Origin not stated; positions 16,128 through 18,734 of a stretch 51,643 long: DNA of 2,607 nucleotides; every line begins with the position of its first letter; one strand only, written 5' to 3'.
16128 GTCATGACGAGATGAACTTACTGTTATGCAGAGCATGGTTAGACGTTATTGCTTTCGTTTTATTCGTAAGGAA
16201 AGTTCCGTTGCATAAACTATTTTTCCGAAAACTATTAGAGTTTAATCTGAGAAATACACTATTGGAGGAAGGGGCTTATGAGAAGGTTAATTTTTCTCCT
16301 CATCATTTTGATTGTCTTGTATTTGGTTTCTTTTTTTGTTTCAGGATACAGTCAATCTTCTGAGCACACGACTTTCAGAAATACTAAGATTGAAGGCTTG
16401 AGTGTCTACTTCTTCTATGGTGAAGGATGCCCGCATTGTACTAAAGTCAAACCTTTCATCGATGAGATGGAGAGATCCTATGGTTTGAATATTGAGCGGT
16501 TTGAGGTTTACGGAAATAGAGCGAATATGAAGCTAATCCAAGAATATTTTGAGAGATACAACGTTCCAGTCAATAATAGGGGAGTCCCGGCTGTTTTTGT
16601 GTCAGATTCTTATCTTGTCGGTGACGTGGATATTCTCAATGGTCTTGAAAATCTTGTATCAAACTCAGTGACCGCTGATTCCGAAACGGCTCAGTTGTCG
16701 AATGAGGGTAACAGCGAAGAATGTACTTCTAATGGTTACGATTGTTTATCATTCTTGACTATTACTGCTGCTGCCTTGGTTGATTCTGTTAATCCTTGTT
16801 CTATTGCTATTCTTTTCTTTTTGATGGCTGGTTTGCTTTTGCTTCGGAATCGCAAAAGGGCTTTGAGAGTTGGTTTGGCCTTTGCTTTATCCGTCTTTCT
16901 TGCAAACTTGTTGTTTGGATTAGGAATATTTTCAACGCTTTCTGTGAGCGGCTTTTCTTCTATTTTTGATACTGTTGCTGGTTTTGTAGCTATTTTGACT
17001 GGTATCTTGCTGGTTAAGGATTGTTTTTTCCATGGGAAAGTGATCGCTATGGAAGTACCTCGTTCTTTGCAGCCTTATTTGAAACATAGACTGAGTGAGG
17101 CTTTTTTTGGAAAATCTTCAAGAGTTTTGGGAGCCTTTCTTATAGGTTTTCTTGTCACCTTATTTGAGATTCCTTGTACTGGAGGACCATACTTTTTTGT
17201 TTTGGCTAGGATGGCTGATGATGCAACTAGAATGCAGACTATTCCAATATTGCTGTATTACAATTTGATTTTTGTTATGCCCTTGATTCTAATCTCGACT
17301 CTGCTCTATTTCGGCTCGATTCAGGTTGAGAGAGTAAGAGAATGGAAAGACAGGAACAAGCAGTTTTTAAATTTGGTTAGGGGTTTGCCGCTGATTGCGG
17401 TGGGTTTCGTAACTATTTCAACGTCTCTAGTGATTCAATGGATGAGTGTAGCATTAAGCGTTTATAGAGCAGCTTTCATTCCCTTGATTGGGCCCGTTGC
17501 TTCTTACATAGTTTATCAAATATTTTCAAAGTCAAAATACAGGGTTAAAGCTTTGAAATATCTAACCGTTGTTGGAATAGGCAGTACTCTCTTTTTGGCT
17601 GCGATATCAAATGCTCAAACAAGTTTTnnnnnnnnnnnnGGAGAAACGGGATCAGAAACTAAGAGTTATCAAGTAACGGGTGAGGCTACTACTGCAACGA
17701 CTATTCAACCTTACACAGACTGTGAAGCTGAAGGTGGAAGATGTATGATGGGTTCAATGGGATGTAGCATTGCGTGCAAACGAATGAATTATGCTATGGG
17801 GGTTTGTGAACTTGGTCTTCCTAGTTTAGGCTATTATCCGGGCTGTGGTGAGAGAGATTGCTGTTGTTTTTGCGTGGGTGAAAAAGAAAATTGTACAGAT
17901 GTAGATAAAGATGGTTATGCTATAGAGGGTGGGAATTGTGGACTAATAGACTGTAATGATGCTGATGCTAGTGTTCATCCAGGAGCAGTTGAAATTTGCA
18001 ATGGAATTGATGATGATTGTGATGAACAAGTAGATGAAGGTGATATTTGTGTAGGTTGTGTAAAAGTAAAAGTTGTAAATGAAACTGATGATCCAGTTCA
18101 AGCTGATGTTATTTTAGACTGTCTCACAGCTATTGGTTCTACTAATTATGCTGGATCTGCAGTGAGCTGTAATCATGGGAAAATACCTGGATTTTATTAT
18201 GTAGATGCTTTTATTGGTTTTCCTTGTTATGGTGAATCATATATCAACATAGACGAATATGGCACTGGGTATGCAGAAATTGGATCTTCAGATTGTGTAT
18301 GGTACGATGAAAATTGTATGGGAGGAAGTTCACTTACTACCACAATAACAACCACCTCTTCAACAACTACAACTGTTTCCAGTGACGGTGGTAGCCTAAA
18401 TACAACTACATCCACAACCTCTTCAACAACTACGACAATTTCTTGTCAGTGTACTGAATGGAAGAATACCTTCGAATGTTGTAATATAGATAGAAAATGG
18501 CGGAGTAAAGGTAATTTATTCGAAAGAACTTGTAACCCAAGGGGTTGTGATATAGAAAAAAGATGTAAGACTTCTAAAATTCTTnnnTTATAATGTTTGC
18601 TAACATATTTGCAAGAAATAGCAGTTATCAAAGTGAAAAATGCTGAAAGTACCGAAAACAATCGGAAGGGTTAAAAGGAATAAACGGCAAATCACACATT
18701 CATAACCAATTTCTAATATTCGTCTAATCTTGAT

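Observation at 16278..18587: Single-polypeptide fusion of thioredoxin, a DsbD/CcdA-like membrane electron conduit and a cysteine-rich, Ser/Thr-stalked surface domain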

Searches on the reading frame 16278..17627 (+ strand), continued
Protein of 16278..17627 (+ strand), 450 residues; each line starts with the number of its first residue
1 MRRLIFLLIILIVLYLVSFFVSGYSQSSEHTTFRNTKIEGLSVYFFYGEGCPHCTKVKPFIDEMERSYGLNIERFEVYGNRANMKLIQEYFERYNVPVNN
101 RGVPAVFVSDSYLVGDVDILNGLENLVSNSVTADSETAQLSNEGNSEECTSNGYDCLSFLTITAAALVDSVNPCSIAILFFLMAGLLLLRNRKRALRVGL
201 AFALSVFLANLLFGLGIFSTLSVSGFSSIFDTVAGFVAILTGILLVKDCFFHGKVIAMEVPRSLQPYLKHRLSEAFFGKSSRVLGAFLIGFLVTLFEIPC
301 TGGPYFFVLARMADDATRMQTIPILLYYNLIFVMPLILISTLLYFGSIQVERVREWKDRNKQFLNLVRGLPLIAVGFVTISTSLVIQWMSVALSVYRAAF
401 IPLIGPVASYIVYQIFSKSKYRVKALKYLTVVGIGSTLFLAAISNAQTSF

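Call 52: find_related_loci(query=A4, collection=genome_contigs, flank=8000)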
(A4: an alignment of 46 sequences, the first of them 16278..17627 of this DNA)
Query A4 (450 aa) in genome_contigs; peptide patterns used: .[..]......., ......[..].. (x = any residue, [..] = any of these).
599 stretches matched a pattern (row limit reached: there are more); 560 encode a relative of the query (tblastn E <= 1e-3); the best 80 are kept; 80 distinct loci.
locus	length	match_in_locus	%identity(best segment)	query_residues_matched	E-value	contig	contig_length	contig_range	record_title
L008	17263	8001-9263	44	1-420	3e-113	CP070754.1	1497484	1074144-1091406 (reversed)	MAG: Candidatus Bathyarchaeota archaeon isolate bin30 chromosome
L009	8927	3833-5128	43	1-420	1e-107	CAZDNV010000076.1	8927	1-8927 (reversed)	MAG TPA_asm: uncultured Candidatus Bathyarchaeia archaeon isolate binchicken_co91_418 genome assembly, contig: NODE_1039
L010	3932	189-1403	41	2-404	1e-105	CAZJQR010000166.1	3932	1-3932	MAG TPA_asm: uncultured Candidatus Bathyarchaeia archaeon isolate SRP185410_co2_368 genome assembly, contig: NODE_36854_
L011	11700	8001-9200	43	6-404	4e-101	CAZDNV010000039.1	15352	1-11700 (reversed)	MAG TPA_asm: uncultured Candidatus Bathyarchaeia archaeon isolate binchicken_co91_418 genome assembly, contig: NODE_4512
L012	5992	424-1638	42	18-424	3e-98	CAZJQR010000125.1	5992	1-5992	MAG TPA_asm: uncultured Candidatus Bathyarchaeia archaeon isolate SRP185410_co2_368 genome assembly, contig: NODE_18848_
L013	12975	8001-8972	47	43-366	6e-95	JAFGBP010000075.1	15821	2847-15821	MAG: Candidatus Woesearchaeota archaeon isolate Zod_Metabat.1039 k87_13999869, whole genome shotgun sequence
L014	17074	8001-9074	44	39-380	1e-94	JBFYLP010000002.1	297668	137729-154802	MAG: Candidatus Micrarchaeota archaeon isolate PPR_0039 k121_1298371, whole genome shotgun sequence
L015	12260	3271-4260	44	43-380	2e-92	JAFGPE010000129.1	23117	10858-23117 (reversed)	MAG: Candidatus Woesearchaeota archaeon isolate Zod_Metabat.672 k87_11463249, whole genome shotgun sequence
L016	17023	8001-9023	43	39-381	1e-91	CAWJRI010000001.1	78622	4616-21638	MAG: uncultured archaeon isolate MFD03726.bin.2.37 genome assembly, contig: contig_100149, whole genome shotgun sequence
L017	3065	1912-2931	43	39-376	4e-92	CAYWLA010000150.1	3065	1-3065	MAG TPA_asm: uncultured Methanosarcinales archaeon isolate SRP178699_co1_467 genome assembly, contig: NODE_51724_length_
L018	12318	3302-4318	45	41-380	2e-90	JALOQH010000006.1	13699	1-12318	MAG: archaeon isolate Prado150 scaffold_6591, whole genome shotgun sequence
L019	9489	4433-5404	43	44-376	9e-89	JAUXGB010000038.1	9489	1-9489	MAG: Candidatus Altiarchaeota archaeon isolate CSMAG_2918 CSMAG_2918_k117_8004255_length_9489_cov_19.0000, whole genome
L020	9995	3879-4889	44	43-381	2e-88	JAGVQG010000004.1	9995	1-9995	MAG: archaeon isolate DeMMO3_20 c_000000047503, whole genome shotgun sequence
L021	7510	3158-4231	42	39-385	1e-88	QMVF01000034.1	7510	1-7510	MAG: Candidatus Micrarchaeota archaeon isolate B9_G16 B9_Guay16_scaffold_08976, whole genome shotgun sequence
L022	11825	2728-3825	41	6-380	9e-88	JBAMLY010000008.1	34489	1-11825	MAG: Candidatus Micrarchaeia archaeon isolate MAG17 ExploCarb_3808S_S2_338_length_34489_cov_24, whole genome shotgun seq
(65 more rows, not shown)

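Call 53: find_related_loci(query=A4, collection=viral_contigs, flank=8000)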
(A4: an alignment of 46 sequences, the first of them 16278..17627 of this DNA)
Query A4 (450 aa) in viral_contigs; peptide patterns used: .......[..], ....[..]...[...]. (x = any residue, [..] = any of these).
6 stretches matched a pattern, but none encodes a relative of the query by tblastn (E <= 1e-3).

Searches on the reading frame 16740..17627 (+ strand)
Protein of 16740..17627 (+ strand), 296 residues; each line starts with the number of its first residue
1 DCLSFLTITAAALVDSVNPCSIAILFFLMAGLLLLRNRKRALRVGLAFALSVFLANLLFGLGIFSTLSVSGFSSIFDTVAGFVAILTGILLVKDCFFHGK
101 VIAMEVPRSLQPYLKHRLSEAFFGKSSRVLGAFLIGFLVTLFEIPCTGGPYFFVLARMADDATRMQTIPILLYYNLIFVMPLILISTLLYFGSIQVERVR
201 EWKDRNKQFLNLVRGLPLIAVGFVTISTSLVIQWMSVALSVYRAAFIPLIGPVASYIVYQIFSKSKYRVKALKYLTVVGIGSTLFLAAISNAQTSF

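Call 43: predict_structure(alignment_id=A3)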
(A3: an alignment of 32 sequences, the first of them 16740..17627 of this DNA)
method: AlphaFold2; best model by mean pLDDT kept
length: 296 residues; sequences in the alignment: 32
mean_pLDDT: 76.2   pTM: 0.62
mean pLDDT of the five models: 76.2, 72.7, 72.7, 69.2, 68.1
residues with pLDDT >= 90: 16; 70-90: 218; 50-70: 57; < 50: 5
segments of 3 or more residues with pLDDT < 50: 293-296
pLDDT, mean of each block of 10 residues (from residue 1): 72 80 78 79 89 88 75 70 82 74 66 76 68 83 72 74 74 90 88 78 83 81 75 77 74 75 61 72 73 49
secondary structure, 60 per line:
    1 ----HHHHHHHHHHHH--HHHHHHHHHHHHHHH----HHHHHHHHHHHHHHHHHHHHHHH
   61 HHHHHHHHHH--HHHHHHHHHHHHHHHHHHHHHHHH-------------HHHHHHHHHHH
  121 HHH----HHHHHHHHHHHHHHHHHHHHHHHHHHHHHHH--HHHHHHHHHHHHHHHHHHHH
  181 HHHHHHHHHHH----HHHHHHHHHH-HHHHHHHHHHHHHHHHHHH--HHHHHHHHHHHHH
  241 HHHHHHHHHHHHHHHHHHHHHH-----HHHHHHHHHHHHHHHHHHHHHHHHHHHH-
elements in order: H5-16 H19-33 H38-70 H73-96 H110-123 H128-158 H161-191 H196-205 H207-225 H228-262 H268-295

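Call 46: fold_search(model_id=the predicted structure, library=pdb)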
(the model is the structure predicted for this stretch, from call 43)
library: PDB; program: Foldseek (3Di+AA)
matches with E <= 10: 212; with E <= 0.001: 0
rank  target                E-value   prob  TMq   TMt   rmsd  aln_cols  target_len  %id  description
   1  4qiq                  2.6e-01  0.44  0.24  0.19  25.3       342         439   12  Crystal structure of D-xylose-proton symporter (released 2014-08-06)
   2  5vkv_MODEL_1_A        2.8e-01  0.87  0.34  0.42   8.9       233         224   21  Solution NMR structure of the membrane electron transporter CcdA (released 2018-01-31)
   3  4ja3_A                3.2e-01  0.15  0.17  0.13  27.5       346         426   14  Partially occluded inward open conformation of the xylose transporter XylE from E. coli (released 2013-05-01)
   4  5oge_F                3.5e-01  0.14  0.14  0.14  25.6       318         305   14  Crystal structure of a nucleotide sugar transporter (released 2017-11-22)
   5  7ek1                  6.9e-01  0.13  0.17  0.16  23.6       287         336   14  Cryo-EM structure of VCCN1 in detergent (released 2022-04-06)
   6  5i20_D                7.2e-01  0.08  0.13  0.13  20.1       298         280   12  Crystal structure of protein (released 2016-06-01)
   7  6idp                  9.1e-01  0.14  0.19  0.16  19.5       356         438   12  Crystal structure of Vibrio cholerae MATE transporter VcmN in the straight form (released 2019-01-16)
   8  8zqp_A                9.5e-01  0.08  0.14  0.11  26.4       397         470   15  Human high-affinity choline transporter CHT1 bound to ML352 under NaCl condition, with sodium ion coordinated. (released 2024-12-04)
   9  9s35_A                1.0e+00  0.08  0.14  0.13  24.6       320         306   18  Cryo-EM structure of Candida albicans Vrg4 bound to an inhibitory nanobody. (released 2025-09-03)
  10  7ugx                  1.1e+00  0.08  0.14  0.11  24.0       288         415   14  Asp-bound GltPh RSMR mutant in IFS-B1 state (released 2023-03-29)
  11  6r7r_C                1.1e+00  0.08  0.14  0.11  25.8       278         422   13  Crystal structure of the glutamate transporter homologue GltTk in complex with D-aspartate (released 2019-04-17)
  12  6yof                  1.1e+00  0.23  0.25  0.19  20.6       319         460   14  Structure of PepTSt from COC IMISX setup collected by rotation serial crystallography on crystals prelocated by 2D X-ray (released 2020-11-04)
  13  8tej                  1.2e+00  0.12  0.20  0.13  25.5       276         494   13  Cryo-EM structure of Arabidopsis thaliana Bor1 mutant (R637E/E641R/R643E) in the occluded conformation in lauryl maltose (released 2024-07-10)
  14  5d6k                  1.2e+00  0.08  0.16  0.12  24.6       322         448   16  PepT - CIM (released 2016-08-17)
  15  5oxm                  1.4e+00  0.20  0.25  0.19  20.0       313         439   15  PepTSt in complex with dipeptide Asp-Glu (released 2018-02-21)
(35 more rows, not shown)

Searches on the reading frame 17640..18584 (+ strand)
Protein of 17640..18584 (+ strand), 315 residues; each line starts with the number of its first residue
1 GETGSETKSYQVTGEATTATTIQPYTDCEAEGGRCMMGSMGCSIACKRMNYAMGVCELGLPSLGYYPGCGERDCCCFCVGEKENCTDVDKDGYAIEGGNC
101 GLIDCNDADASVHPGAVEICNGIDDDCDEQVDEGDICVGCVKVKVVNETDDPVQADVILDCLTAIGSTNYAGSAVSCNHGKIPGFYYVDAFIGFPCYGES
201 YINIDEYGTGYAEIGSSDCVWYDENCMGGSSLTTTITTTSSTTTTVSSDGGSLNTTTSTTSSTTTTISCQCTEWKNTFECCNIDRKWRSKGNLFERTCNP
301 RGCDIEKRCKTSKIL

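Call 25: find_homologous_proteins(query=window:17640-18584:+, max_evalue=0.001)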
Query window:17640-18584:+ (315 aa): 10 proteins with E <= 0.001 among 8000 candidates.
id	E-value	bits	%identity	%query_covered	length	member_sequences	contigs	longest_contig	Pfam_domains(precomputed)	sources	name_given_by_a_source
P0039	2.6e-29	121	56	21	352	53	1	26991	PF11617.14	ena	-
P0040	1.1e-21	96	65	15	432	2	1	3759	PF15780.12,PF11617.14,PF22544.3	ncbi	-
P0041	1.3e-20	92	70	12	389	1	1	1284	PF11617.14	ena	-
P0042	2.3e-18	85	60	15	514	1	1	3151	PF11617.14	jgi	jgi:hypothetical protein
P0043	2.4e-18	85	52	15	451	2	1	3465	PF11617.14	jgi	jgi:hypothetical protein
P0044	4.5e-15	74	62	15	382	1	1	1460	PF07705.18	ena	-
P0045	7.8e-13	67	63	19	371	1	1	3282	-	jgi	-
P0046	1.3e-6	46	71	11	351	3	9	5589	PF11617.14,PF18962.8,PF00041.28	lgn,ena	-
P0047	3.2e-6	45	66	12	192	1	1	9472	PF11617.14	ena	-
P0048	4.2e-4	38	49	17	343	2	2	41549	PF11617.14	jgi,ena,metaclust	metaclust:\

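Call 62: search_solved_structures(query=window:17640-18584:+, max_evalue=10, show_alignments=2)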
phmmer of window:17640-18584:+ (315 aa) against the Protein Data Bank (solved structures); distinct sequences matched with E-value up to 10: 5.
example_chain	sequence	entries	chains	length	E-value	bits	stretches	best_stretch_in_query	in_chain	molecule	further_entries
2vov_A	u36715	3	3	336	0.2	14.2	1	98-130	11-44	SURFACE-ASSOCIATED PROTEIN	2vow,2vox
5hkq_I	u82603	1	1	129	0.53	12.8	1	88-140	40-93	CdiI immunity protein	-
2v4e_C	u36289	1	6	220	2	10.9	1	180-208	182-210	RED FLUORESCENT PROTEIN DRFP583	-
2v4e_A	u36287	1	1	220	2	10.9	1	180-208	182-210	RED FLUORESCENT PROTEIN DRFP583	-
2v4e_B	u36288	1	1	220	2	10.9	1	180-208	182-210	RED FLUORESCENT PROTEIN DRFP583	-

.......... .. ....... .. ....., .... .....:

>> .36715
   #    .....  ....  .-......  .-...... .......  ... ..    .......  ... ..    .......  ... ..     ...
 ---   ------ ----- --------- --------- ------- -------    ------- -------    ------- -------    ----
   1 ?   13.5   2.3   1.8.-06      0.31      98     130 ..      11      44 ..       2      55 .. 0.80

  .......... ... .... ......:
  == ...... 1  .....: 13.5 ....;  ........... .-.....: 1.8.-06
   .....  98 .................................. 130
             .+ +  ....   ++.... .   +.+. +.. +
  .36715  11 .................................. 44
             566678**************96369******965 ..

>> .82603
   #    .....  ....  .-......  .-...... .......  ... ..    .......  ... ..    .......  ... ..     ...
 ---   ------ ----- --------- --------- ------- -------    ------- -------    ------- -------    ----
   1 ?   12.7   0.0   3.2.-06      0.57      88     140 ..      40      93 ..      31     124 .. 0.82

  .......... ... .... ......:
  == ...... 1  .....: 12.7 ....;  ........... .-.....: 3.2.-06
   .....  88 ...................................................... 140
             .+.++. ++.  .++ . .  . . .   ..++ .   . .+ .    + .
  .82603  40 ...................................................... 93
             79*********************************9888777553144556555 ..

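Call 71: find_encoding_contigs(protein=P0045, flank=5000, max_places=2)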
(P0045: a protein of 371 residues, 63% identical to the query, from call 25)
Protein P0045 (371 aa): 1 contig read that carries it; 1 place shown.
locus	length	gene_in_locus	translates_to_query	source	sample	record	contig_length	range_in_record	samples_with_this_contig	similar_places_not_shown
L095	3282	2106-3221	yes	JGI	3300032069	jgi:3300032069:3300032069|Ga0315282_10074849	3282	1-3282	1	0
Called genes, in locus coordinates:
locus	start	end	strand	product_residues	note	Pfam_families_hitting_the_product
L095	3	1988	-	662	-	?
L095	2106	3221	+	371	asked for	-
